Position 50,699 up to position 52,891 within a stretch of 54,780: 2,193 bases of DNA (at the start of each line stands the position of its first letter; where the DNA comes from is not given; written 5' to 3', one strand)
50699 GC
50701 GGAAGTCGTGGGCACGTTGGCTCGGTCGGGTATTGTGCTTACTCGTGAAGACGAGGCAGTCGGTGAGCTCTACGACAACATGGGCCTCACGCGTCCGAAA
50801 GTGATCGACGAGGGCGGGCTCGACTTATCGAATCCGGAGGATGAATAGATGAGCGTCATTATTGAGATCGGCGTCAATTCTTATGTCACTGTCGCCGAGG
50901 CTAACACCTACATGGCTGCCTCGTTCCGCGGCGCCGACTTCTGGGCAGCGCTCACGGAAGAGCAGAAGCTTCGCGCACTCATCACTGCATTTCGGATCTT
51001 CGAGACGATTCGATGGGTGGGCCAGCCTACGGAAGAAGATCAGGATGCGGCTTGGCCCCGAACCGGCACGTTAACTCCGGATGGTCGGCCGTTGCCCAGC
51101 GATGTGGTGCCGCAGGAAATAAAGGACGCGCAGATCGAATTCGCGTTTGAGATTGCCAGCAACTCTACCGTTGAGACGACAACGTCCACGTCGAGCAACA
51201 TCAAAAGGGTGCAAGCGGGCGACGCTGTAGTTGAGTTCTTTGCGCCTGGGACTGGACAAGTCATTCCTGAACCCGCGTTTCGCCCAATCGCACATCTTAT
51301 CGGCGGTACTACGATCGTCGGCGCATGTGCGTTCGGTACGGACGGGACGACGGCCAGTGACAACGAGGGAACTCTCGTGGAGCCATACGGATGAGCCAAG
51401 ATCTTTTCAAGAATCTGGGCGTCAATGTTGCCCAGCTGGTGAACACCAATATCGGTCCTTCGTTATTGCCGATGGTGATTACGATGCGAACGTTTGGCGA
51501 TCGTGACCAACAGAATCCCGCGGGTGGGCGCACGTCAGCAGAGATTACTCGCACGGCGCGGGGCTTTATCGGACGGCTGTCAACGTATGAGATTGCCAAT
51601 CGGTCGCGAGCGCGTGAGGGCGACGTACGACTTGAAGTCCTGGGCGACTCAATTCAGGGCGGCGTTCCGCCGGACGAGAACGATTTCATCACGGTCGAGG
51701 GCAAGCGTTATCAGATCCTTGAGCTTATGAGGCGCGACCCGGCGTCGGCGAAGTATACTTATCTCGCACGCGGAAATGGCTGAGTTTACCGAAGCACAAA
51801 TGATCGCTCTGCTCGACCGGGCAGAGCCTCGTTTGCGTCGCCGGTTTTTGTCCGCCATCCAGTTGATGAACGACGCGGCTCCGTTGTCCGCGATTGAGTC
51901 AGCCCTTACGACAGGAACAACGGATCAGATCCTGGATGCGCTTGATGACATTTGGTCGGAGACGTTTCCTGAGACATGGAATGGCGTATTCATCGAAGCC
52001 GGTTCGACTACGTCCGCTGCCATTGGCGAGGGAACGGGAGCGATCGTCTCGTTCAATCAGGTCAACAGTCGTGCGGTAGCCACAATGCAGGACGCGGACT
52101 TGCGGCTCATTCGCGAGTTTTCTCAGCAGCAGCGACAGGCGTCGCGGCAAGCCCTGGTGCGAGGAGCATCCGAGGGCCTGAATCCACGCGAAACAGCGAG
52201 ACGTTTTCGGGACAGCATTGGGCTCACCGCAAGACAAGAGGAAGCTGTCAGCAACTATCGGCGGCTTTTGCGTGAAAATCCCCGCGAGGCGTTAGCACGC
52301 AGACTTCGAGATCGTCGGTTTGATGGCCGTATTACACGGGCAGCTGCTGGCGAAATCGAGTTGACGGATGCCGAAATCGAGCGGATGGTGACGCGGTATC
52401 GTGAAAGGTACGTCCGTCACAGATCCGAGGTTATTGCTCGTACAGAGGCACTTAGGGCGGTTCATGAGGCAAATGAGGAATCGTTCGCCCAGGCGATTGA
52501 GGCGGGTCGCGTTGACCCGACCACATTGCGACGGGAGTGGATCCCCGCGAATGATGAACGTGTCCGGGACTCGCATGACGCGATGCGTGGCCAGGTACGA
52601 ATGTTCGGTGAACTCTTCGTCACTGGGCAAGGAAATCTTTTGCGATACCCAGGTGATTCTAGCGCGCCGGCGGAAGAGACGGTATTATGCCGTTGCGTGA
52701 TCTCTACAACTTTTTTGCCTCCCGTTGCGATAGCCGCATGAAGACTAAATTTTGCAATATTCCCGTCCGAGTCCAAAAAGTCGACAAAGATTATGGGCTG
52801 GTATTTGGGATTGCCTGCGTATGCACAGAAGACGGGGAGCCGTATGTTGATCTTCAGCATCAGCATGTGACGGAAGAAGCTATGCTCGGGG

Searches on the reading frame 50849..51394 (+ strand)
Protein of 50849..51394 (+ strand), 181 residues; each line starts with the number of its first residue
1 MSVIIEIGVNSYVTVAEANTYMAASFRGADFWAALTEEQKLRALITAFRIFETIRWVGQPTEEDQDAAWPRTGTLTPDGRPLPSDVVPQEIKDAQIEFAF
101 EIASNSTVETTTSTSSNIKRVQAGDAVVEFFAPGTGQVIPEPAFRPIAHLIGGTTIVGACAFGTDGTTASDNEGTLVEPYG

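Call 90: search_protein_families(library=pfam, max_evalue=0.01, proteins=[window:50849-51394:+])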
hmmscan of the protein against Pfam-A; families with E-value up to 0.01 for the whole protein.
window:50849-51394:+ (181 aa): 1 family
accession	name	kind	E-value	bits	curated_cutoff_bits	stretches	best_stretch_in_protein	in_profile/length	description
PF20557.3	DnaT_2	-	8.8e-29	101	27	1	8-155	13-154/168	Putative DnaT-like ssDNA binding protein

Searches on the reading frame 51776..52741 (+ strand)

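Call 63: search_protein_families(library=pfam, max_evalue=0.01, proteins=[window:51776-52741:+])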
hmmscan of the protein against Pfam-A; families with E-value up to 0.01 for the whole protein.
window:51776-52741:+ (321 aa): 1 family
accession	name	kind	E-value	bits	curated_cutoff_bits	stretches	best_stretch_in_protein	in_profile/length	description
PF04233.19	Phage_Mu_F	-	4.1e-11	44.1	29.6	1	200-309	27-111/112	Phage Mu protein F like protein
